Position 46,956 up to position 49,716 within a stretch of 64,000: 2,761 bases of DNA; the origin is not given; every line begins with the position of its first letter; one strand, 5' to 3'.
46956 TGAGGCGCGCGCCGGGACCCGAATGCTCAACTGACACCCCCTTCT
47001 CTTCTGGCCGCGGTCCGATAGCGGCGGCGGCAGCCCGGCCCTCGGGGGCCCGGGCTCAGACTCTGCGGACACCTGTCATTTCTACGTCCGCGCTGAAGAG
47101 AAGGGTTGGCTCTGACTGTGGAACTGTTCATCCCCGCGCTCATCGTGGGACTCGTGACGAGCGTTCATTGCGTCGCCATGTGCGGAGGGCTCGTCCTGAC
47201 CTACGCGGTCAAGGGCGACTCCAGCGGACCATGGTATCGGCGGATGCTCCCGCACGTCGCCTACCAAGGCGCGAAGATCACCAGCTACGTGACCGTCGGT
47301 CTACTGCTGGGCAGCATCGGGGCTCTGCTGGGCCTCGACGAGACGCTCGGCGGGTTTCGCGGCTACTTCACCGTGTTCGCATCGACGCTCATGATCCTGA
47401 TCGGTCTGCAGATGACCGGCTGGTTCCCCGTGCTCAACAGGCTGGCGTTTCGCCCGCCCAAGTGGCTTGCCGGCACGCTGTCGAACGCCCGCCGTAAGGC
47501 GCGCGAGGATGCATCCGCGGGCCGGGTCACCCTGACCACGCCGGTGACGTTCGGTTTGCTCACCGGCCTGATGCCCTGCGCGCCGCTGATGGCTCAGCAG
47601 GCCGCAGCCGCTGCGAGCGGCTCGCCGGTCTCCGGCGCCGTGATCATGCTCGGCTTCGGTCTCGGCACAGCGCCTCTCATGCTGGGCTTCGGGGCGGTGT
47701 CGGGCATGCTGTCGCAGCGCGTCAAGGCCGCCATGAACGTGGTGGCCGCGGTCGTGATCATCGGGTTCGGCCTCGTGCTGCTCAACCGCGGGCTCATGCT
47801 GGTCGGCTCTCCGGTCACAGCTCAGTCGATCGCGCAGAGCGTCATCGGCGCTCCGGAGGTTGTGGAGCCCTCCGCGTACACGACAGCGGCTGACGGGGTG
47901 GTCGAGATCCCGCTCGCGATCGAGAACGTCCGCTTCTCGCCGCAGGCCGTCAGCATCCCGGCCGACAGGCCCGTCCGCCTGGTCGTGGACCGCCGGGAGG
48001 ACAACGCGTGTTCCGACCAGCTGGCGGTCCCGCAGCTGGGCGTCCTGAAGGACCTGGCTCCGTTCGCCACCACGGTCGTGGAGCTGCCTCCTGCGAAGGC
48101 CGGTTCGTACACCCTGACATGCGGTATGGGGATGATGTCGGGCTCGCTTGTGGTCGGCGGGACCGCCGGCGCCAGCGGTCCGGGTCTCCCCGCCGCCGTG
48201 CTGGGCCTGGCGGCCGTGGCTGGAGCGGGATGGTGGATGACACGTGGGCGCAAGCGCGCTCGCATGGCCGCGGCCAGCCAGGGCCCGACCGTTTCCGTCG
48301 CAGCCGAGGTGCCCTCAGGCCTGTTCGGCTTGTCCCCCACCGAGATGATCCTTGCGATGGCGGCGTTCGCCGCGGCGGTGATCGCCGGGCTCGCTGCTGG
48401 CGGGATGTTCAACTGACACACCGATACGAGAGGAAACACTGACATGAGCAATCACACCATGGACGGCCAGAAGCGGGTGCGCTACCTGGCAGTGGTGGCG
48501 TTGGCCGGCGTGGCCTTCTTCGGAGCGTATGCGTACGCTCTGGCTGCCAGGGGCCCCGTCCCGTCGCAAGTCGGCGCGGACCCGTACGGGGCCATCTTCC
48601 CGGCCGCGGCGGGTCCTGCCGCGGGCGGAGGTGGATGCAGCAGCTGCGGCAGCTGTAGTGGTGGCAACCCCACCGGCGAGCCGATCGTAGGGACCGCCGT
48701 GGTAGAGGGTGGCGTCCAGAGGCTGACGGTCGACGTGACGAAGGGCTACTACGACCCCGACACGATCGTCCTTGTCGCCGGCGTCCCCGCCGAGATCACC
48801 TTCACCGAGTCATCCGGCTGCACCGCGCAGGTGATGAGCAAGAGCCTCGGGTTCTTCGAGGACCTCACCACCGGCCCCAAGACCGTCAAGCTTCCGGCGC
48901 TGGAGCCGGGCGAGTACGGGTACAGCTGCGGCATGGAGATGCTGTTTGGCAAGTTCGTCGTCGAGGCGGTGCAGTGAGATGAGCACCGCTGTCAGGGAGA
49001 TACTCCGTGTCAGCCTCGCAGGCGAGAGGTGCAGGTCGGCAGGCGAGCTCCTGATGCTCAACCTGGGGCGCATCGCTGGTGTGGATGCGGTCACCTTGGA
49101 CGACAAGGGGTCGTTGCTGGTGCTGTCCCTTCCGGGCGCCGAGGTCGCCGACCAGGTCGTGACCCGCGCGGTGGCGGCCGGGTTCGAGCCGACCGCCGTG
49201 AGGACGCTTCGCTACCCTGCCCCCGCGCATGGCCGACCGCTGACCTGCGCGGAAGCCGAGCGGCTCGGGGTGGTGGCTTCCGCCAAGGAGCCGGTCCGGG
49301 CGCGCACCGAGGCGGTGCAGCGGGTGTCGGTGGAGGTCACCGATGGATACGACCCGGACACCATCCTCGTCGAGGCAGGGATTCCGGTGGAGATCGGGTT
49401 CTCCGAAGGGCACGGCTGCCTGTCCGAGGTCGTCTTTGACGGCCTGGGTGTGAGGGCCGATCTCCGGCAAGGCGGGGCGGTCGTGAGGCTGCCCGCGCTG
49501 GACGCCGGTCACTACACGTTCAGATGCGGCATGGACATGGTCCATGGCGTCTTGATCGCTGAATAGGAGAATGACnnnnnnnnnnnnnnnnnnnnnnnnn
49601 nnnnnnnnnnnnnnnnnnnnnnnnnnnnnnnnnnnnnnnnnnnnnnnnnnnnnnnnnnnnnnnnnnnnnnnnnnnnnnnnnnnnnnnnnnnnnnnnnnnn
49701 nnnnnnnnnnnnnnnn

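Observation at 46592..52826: Copper cluster with three paralogous Cys/Met cupredoxin-like domains on three different carriers upstream of copA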

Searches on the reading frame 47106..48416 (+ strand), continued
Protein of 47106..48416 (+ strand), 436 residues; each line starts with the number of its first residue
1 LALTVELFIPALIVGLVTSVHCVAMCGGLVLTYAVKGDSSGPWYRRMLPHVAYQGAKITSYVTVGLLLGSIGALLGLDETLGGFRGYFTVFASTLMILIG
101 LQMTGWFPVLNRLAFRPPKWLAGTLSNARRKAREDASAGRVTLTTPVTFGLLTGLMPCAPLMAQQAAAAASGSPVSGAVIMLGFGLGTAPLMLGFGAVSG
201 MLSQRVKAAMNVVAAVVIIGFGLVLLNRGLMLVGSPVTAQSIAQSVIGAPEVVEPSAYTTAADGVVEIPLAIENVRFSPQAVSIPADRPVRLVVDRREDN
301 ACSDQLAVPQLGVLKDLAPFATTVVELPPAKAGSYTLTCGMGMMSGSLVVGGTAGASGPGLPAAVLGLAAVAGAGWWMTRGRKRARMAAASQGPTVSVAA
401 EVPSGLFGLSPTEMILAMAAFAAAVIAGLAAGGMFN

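Call 47: fold_search(model_id=the predicted structure, library=pdb)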
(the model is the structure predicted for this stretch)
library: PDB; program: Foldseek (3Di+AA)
matches with E <= 10: 647; with E <= 0.001: 19
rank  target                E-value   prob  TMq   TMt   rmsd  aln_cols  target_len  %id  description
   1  4f2e                  5.1e-08  1.00  0.20  0.84   1.5        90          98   32  Crystal structure of the Streptococcus pneumoniae D39 copper chaperone CupA with Cu(I) (released 2013-01-30)
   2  4f2f                  5.0e-06  1.00  0.20  0.83   1.7        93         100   20  Crystal structure of the metal binding domain (MBD) of the Streptococcus pneumoniae D39 Cu(I) exporting P-type ATPase Co (released 2013-01-30)
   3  4hci_A                2.5e-05  1.00  0.18  0.81   2.3        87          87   20  Uncharacterized Cupredoxin-like Domain Protein Cupredoxin_1 from Bacillus anthracis (released 2012-10-17)
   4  4hcg_B                2.7e-05  1.00  0.18  0.75   3.3        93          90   22  Uncharacterized Cupredoxin-like Domain Protein Cupredoxin_1 with Zinc bound from Bacillus anthracis (released 2012-10-17)
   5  4hcf_B                4.7e-05  1.00  0.19  0.77   3.8        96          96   18  Crystal Structure of Uncharacterized Cupredoxin-like Domain Protein Cupredoxin_1 with Copper Bound from Bacillus anthr (released 2012-10-17)
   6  4hcf_A                5.7e-05  1.00  0.18  0.79   2.5        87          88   20  Crystal Structure of Uncharacterized Cupredoxin-like Domain Protein Cupredoxin_1 with Copper Bound from Bacillus anthr (released 2012-10-17)
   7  4hci_B                5.7e-05  1.00  0.18  0.76   2.6        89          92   19  Uncharacterized Cupredoxin-like Domain Protein Cupredoxin_1 from Bacillus anthracis (released 2012-10-17)
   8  4hcg_A                7.9e-05  1.00  0.19  0.80   3.0        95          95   18  Uncharacterized Cupredoxin-like Domain Protein Cupredoxin_1 with Zinc bound from Bacillus anthracis (released 2012-10-17)
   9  2iwf_A                4.2e-04  1.00  0.19  0.14   4.2       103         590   22  Resting form of pink nitrous oxide reductase from Achromobacter Cycloclastes (released 2006-08-16)
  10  2qpe_B                5.1e-04  1.00  0.19  0.48  13.4       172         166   14  An unexpected outcome of surface-engineering an integral membrane protein: Improved crystallization of cytochrome ba3  (released 2007-12-11)
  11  1fwx_B                5.3e-04  1.00  0.20  0.15  10.2       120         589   18  CRYSTAL STRUCTURE OF NITROUS OXIDE REDUCTASE FROM P. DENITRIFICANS (released 2001-09-25)
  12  1fwx_C                5.6e-04  1.00  0.20  0.15  10.2       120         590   18  CRYSTAL STRUCTURE OF NITROUS OXIDE REDUCTASE FROM P. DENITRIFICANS (released 2001-09-25)
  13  1fwx_D                5.9e-04  1.00  0.19  0.14   4.2       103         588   21  CRYSTAL STRUCTURE OF NITROUS OXIDE REDUCTASE FROM P. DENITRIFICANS (released 2001-09-25)
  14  1fwx_A                6.2e-04  1.00  0.20  0.15  10.2       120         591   18  CRYSTAL STRUCTURE OF NITROUS OXIDE REDUCTASE FROM P. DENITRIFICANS (released 2001-09-25)
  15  8vuk                  7.1e-04  1.00  0.17  0.78   2.5        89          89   16  The crystal structure of Brucella abortus FtrB at 1.3 Angstrom resolution (released 2025-01-22)
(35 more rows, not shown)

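Call 64: search_solved_structures(query=A2, max_evalue=10, show_alignments=0)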
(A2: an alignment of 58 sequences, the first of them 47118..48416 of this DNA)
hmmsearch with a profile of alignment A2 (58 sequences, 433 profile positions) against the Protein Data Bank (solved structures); distinct sequences matched with E-value up to 10: 5.
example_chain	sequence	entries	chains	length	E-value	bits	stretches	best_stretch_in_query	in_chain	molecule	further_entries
2mry_A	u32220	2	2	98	2.8e-15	59.3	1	252-343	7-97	Uncharacterized protein | CupA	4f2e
4hcf_A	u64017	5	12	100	0.00039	22.6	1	258-339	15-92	Cupredoxin 1 | Cytochrome B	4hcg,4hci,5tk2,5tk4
1iby_A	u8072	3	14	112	0.0012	21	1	255-334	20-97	NITROSOCYANIN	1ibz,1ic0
4f2f_A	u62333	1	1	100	0.0012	20.9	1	256-343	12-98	Cation-transporting ATPase, E1-E2 family protein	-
5vkv_A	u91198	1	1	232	0.029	16.4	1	48-119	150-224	Cytochrome c-type biogenesis protein CcdA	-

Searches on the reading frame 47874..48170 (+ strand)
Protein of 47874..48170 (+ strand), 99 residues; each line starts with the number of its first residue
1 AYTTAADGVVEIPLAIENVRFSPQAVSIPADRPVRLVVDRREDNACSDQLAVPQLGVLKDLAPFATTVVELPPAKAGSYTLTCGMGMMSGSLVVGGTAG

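Call 8: search_solved_structures(query=A1, max_evalue=1, show_alignments=3)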
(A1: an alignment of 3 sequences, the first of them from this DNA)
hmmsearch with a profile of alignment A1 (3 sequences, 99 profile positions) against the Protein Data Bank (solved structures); distinct sequences matched with E-value up to 1: 16.
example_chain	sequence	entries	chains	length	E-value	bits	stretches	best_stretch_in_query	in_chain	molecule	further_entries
2mry_A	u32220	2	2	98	2.2e-20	75.9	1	9-96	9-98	Uncharacterized protein | CupA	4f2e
4f2f_A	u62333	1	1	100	6.1e-14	55.2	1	4-95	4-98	Cation-transporting ATPase, E1-E2 family protein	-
1iby_A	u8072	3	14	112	0.00065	23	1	9-86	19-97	NITROSOCYANIN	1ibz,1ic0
7wgu_A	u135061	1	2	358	0.0031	20.9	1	13-97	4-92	Iron uptake system protein EfeO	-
4hcf_A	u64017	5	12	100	0.0049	20.2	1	14-91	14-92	Cupredoxin 1 | Cytochrome B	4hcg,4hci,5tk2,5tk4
2gb2_A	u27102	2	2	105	0.24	14.8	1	10-96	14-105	Amicyanin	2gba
4dp0_X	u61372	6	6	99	0.37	14.2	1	33-95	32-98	Plastocyanin B, chloroplastic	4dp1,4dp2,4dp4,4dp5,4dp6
1sfd_A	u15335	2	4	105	0.5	13.8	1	12-96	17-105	Amicyanin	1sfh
3ply_A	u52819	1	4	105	0.54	13.7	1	12-96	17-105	Amicyanin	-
1sf3_A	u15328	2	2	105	0.69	13.3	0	12-96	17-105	Amicyanin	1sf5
1kdi_A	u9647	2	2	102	0.73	13.3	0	14-44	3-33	PLASTOCYANIN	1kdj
2dv6_A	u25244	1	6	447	0.78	13.2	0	29-86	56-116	Nitrite reductase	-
8aa4_A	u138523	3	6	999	0.8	13.1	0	18-70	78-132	SusC homolog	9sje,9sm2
2plt_A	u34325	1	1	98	0.97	12.9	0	31-95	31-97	PLASTOCYANIN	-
2bz7_A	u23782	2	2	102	0.98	12.8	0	14-42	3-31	PLASTOCYANIN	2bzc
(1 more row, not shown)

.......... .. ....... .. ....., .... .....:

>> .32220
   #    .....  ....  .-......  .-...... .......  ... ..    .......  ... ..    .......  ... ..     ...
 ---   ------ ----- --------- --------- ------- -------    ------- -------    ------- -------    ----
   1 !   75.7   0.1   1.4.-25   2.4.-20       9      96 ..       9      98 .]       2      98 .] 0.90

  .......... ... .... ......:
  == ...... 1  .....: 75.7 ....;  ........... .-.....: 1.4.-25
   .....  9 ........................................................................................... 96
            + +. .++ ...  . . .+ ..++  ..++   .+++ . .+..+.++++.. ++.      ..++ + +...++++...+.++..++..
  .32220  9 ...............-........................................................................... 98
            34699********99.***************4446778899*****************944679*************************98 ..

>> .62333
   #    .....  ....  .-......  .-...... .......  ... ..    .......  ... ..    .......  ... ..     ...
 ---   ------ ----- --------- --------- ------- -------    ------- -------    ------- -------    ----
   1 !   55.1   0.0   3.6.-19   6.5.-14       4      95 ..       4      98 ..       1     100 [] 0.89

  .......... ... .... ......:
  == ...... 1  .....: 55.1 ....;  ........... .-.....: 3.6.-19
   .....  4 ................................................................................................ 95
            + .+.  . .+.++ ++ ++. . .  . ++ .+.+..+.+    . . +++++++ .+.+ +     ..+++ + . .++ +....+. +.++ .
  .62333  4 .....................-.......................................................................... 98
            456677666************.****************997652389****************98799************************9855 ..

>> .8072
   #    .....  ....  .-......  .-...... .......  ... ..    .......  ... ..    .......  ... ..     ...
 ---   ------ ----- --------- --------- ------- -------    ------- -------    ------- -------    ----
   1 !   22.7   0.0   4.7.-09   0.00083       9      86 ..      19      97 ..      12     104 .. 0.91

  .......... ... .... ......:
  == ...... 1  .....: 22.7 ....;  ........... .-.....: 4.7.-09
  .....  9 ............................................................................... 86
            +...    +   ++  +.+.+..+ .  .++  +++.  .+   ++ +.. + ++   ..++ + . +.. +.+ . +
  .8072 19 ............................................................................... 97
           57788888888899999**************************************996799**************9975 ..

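Call 55: search_protein_representatives(alignment_id=A1)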
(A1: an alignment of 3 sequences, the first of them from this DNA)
Query: 3 sequences, 99 profile positions. Proteins with E-value up to 0.001 (for the whole library): 4498; up to 1e-10: 1181; up to 1e-30: 14. The best 150 are listed.
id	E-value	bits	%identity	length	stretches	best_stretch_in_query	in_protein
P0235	1.2e-69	246.9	-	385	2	3-95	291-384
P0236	2.8e-60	216.7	-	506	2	7-95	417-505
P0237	6.2e-60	215.6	-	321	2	5-96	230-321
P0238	1.3e-58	211.4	-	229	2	6-96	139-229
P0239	9.4e-58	208.6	-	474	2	5-95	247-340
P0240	5.3e-47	174.2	-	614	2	6-96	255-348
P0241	2.6e-42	159.1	-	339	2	5-96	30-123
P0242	1.5e-39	150.2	-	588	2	11-95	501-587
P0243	3.2e-33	130.0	-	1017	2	4-96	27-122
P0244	3.7e-33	129.7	-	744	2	7-97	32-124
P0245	2.0e-32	127.4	-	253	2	3-97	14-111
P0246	3.3e-32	126.7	-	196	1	3-96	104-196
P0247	5.0e-32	126.1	-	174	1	7-95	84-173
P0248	2.8e-31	123.7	-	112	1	2-96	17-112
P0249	1.1e-30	121.8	-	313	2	9-96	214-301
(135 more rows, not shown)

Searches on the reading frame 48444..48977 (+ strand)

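Call 3: search_protein_families(library=pfam, max_evalue=0.1, proteins=[window:48444-48977:+])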
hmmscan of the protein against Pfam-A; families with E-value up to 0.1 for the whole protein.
window:48444-48977:+ (177 aa): 1 family
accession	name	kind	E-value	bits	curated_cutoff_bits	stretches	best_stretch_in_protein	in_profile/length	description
PF13473.12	Cupredoxin_1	-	8.3e-13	48.7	27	1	92-173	21-104/104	Cupredoxin-like domain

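Call 4: search_protein_families(library=ncbifam, max_evalue=0.1, proteins=[window:48444-48977:+])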
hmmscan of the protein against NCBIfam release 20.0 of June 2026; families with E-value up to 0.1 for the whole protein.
window:48444-48977:+ (177 aa): 0 families

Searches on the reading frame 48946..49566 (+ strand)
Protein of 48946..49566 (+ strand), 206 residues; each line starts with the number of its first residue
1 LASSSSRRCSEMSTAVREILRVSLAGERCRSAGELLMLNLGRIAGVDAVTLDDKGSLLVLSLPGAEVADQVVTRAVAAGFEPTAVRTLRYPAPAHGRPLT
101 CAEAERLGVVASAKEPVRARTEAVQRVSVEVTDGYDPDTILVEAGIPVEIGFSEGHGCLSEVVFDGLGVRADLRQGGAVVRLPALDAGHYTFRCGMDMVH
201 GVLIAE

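Call 3: search_protein_families(library=pfam, max_evalue=0.1, proteins=[window:48946-49566:+])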
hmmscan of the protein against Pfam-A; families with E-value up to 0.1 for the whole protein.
window:48946-49566:+ (206 aa): 1 family
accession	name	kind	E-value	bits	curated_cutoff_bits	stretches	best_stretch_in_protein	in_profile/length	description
PF13473.12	Cupredoxin_1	-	7.9e-12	45.6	27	1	120-205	16-104/104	Cupredoxin-like domain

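Call 4: search_protein_families(library=ncbifam, max_evalue=0.1, proteins=[window:48946-49566:+])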
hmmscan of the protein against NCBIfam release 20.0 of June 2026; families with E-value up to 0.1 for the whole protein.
window:48946-49566:+ (206 aa): 0 families

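Call 75: search_protein_families(library=pfam, max_evalue=0.001, proteins=[window:48979-49566:+])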
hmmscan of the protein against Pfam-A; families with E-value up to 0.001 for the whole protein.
window:48979-49566:+ (195 aa): 1 family
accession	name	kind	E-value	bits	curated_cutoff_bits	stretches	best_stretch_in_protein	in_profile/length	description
PF13473.12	Cupredoxin_1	-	6.9e-12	45.8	27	1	109-194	16-104/104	Cupredoxin-like domain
